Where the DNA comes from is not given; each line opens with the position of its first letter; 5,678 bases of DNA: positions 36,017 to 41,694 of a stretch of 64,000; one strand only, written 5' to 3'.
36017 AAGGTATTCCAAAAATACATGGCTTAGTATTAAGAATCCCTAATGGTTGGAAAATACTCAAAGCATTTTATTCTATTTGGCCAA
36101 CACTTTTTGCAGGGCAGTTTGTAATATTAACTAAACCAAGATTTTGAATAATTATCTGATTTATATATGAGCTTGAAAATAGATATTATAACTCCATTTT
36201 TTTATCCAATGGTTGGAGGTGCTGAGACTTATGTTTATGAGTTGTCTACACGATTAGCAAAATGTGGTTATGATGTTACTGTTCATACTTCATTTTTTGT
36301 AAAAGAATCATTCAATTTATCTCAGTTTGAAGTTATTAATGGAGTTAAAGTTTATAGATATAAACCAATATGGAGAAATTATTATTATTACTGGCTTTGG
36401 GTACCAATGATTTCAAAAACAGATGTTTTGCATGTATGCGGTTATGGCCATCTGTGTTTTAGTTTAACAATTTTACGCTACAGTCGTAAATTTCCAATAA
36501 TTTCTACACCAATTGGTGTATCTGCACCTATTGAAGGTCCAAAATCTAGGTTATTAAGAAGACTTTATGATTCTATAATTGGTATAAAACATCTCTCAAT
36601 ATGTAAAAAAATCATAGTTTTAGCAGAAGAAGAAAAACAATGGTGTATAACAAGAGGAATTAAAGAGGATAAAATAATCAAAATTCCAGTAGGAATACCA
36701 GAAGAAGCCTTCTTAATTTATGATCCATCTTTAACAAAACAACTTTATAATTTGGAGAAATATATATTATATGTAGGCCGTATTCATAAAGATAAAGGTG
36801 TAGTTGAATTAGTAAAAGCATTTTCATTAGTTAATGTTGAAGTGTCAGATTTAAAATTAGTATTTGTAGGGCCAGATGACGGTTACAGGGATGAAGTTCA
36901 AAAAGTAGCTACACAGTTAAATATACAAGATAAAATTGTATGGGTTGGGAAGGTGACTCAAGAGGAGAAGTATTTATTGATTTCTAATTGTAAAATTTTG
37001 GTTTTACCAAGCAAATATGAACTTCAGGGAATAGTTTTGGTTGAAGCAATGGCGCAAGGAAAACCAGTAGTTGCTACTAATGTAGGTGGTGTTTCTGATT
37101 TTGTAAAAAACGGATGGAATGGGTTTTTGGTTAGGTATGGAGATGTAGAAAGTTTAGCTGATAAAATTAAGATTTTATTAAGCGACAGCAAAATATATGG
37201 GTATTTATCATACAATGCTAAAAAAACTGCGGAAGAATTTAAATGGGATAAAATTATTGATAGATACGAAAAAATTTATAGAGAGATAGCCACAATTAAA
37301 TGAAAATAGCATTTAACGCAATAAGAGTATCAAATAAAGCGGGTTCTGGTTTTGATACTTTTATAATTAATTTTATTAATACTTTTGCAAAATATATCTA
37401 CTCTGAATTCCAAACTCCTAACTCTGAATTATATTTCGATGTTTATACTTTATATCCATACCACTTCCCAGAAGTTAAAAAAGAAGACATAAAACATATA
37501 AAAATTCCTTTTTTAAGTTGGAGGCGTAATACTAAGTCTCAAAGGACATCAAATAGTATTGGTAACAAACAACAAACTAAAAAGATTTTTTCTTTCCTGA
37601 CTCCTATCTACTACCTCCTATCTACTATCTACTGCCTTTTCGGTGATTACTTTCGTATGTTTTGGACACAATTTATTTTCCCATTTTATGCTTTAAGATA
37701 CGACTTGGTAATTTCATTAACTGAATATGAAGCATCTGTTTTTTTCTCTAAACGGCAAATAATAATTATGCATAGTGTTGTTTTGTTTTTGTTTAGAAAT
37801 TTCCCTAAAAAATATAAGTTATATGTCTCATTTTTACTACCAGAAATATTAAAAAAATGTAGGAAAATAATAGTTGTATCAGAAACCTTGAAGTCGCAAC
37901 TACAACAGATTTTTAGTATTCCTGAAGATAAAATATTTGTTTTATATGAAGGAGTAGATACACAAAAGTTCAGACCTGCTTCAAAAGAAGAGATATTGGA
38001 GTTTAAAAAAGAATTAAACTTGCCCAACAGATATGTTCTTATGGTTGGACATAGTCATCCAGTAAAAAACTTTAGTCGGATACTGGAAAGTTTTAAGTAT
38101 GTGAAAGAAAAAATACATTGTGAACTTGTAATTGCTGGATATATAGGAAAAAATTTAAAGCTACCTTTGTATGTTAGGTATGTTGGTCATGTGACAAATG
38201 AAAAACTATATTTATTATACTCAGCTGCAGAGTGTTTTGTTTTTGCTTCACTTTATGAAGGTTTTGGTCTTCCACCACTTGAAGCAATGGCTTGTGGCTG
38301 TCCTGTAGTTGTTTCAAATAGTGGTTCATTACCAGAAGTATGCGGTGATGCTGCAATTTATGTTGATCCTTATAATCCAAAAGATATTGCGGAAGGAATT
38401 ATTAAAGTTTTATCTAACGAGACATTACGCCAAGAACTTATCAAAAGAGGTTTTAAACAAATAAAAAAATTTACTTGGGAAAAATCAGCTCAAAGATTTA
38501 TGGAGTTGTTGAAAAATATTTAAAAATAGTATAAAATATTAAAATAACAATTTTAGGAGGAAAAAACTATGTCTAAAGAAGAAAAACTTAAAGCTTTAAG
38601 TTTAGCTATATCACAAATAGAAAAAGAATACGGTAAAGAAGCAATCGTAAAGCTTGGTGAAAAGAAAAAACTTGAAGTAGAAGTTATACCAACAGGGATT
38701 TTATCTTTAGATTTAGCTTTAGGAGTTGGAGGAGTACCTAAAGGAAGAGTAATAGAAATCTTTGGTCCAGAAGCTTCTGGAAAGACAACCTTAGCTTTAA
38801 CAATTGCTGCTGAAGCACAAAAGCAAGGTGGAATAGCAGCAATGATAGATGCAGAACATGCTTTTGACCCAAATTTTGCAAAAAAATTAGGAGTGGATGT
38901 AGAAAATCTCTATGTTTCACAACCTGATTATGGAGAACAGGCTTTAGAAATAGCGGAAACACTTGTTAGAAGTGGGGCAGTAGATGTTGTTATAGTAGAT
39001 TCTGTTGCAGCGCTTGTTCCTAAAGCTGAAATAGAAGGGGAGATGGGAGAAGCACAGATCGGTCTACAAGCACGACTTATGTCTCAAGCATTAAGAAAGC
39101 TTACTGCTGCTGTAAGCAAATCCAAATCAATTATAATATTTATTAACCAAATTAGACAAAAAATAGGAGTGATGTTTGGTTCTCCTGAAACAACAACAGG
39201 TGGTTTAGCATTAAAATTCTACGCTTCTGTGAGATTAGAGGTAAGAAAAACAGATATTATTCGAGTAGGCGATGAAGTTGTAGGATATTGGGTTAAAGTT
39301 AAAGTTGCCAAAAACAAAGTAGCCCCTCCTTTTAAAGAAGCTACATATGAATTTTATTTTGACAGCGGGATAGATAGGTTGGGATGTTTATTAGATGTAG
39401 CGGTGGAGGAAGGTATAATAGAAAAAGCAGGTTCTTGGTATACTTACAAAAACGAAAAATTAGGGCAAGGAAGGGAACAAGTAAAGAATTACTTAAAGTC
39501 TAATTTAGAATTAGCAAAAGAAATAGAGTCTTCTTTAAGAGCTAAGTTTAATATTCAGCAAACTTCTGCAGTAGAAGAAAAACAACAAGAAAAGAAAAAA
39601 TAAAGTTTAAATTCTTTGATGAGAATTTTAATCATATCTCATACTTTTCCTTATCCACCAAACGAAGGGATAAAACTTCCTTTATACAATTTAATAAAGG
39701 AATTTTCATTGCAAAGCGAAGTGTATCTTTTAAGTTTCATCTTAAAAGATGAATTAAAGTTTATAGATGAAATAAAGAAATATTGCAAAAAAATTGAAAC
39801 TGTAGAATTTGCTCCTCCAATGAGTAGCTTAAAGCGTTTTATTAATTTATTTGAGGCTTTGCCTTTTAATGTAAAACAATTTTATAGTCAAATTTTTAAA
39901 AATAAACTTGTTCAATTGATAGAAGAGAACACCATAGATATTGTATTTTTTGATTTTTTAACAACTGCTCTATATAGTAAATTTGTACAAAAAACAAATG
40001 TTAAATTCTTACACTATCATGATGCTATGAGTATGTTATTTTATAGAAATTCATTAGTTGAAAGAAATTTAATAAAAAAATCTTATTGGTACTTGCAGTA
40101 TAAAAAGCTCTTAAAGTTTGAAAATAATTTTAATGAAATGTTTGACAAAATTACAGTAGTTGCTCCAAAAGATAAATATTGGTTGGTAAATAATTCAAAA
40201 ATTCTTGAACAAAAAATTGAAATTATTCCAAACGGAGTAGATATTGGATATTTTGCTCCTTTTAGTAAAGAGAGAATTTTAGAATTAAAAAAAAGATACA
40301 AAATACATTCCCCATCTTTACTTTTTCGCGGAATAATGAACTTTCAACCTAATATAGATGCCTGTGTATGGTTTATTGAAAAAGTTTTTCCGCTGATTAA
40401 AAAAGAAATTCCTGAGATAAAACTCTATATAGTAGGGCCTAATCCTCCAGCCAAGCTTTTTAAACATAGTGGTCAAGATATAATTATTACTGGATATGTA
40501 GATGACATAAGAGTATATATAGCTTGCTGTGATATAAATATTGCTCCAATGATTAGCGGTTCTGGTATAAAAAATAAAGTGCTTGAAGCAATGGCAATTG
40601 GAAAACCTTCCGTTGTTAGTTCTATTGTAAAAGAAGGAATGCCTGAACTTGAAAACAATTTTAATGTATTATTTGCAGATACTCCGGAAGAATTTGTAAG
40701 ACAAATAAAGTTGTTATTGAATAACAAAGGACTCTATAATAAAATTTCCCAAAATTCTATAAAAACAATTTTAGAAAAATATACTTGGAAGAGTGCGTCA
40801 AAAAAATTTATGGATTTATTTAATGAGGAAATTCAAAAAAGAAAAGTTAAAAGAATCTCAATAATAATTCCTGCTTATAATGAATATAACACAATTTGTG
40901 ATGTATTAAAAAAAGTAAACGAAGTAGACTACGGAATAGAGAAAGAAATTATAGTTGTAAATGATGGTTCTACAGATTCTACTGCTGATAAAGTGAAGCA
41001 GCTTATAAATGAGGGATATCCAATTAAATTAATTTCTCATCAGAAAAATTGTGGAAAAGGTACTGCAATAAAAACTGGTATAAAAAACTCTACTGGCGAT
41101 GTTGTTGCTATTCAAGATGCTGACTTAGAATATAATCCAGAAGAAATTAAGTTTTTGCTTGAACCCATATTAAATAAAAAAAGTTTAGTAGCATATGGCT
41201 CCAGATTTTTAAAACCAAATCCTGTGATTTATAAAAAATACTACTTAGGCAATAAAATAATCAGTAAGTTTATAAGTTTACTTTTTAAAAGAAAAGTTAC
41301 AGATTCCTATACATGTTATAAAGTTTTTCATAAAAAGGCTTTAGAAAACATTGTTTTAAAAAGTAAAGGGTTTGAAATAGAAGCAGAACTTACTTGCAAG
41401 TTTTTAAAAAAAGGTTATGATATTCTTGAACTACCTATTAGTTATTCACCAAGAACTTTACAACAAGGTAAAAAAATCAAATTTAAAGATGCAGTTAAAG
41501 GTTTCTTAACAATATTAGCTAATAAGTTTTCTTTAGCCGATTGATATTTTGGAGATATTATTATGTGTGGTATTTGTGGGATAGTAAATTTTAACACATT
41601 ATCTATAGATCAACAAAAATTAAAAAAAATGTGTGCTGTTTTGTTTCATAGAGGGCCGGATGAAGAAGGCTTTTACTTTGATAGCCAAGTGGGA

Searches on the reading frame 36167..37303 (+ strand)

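Call 41: search_protein_families(library=pfam, proteins=[window:36167-37303:+], max_evalue=0.00001)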
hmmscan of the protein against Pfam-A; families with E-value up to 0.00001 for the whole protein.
window:36167-37303:+ (378 aa): 5 families
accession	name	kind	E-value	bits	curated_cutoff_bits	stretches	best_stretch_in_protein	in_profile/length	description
PF00534.26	Glycos_transf_1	-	8e-43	146.4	26.4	1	196-353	14-171/172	Glycosyl transferases group 1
PF13692.12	Glyco_trans_1_4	-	3.1e-35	121.9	27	1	198-340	2-142/142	Glycosyl transferases group 1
PF13439.12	Glyco_transf_4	-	7.6e-16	59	28.5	1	16-179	1-168/170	Glycosyltransferase Family 4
PF13579.12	Glyco_trans_4_4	-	2.8e-07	31.4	29.7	1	17-176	1-158/158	Glycosyl transferase 4-like domain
PF20706.3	GT4-conflict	-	2.6e-06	27.1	26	1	198-315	198-322/385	Family 4 Glycosyltransferase in conflict systems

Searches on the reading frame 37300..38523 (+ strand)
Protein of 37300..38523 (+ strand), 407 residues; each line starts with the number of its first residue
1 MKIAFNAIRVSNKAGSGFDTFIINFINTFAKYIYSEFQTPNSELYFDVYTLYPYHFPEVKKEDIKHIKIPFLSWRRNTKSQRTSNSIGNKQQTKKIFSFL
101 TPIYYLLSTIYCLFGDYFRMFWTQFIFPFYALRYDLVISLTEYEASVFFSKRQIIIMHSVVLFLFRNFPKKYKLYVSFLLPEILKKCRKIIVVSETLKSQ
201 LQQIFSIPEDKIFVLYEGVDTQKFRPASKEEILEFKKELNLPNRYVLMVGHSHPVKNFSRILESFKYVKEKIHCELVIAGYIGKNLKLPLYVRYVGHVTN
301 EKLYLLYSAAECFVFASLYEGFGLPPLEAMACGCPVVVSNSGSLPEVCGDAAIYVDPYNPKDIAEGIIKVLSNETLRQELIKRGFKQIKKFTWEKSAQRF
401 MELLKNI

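Call 41: search_protein_families(library=pfam, proteins=[window:37300-38523:+], max_evalue=0.00001)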
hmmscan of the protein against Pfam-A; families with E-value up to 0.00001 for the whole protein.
window:37300-38523:+ (407 aa): 6 families
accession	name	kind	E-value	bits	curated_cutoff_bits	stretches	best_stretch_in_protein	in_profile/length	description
PF00534.26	Glycos_transf_1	-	2.6e-35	121.9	26.4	1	232-386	4-171/172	Glycosyl transferases group 1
PF13692.12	Glyco_trans_1_4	-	3.8e-26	92.5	27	1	244-373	2-142/142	Glycosyl transferases group 1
PF13439.12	Glyco_transf_4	-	2.5e-10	41.1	28.5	1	116-222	53-169/170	Glycosyltransferase Family 4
PF13524.12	Glyco_trans_1_2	-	6.8e-09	36.2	25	1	269-401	10-143/144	Glycosyl transferase-like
PF00982.27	Glyco_transf_20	-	5.6e-07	29.1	32.5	1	297-405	359-472/473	Glycosyltransferase family 20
PF20706.3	GT4-conflict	-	8e-06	25.5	26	0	306-341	278-313/385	Family 4 Glycosyltransferase in conflict systems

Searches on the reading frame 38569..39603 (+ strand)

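Call 41: search_protein_families(library=pfam, proteins=[window:38569-39603:+], max_evalue=0.00001)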
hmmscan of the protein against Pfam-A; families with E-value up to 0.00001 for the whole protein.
window:38569-39603:+ (344 aa): 4 families
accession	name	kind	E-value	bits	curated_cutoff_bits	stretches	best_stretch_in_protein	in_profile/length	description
PF00154.27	RecA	-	1.9e-131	437.7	27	1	8-269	1-262/262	recA bacterial DNA recombination protein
PF21096.2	RecA_C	-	8.3e-25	87.1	27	1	272-327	1-56/57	RecA C-terminal domain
PF08423.17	Rad51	-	1.6e-09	37.9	22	1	36-228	4-212/244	Rad51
PF06745.19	ATPase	-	4.7e-07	29.8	26.6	0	40-116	1-79/231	KaiC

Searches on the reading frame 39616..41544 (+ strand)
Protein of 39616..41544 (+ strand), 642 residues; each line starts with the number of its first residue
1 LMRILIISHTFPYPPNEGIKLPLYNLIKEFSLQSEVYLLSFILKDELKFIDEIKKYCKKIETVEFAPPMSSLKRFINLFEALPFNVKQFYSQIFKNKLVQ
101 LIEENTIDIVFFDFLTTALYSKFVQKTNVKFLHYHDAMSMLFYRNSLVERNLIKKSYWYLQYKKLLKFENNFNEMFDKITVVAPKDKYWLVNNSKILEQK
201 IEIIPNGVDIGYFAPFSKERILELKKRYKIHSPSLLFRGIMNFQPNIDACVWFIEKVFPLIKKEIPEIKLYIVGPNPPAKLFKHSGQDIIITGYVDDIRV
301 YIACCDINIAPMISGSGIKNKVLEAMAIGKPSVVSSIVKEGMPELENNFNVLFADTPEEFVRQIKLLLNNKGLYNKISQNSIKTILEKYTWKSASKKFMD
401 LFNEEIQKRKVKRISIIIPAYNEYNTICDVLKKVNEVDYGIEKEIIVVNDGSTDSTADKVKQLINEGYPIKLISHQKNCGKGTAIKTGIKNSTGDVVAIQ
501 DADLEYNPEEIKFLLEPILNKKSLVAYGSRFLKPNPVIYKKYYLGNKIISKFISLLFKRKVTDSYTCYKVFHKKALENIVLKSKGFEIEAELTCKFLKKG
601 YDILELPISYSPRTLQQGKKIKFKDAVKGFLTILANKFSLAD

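Call 41: search_protein_families(library=pfam, proteins=[window:39616-41544:+], max_evalue=0.00001)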
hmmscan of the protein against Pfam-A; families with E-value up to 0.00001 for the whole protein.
window:39616-41544:+ (642 aa): 7 families
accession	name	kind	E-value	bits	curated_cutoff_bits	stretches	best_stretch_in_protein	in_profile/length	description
PF00535.33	Glycos_transf_2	-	2.8e-33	115.7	23.3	1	415-579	1-167/168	Glycosyl transferase family 2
PF13692.12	Glyco_trans_1_4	-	2.7e-25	89.7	27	1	233-370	2-142/142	Glycosyl transferases group 1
PF00534.26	Glycos_transf_1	-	8.5e-13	48.6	26.4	1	256-383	35-171/172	Glycosyl transferases group 1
PF13524.12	Glyco_trans_1_2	-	3e-09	37.4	25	1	263-399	10-143/144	Glycosyl transferase-like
PF13641.12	Glyco_tranf_2_3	-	7.9e-08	33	27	1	413-521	2-114/230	Glycosyltransferase like family 2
PF13439.12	Glyco_transf_4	-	9.1e-08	32.7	28.5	1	90-210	56-168/170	Glycosyltransferase Family 4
PF10111.15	Glyco_tranf_2_2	-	6.4e-07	29.6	27.3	1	415-511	1-99/276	Glycosyltransferase like family 2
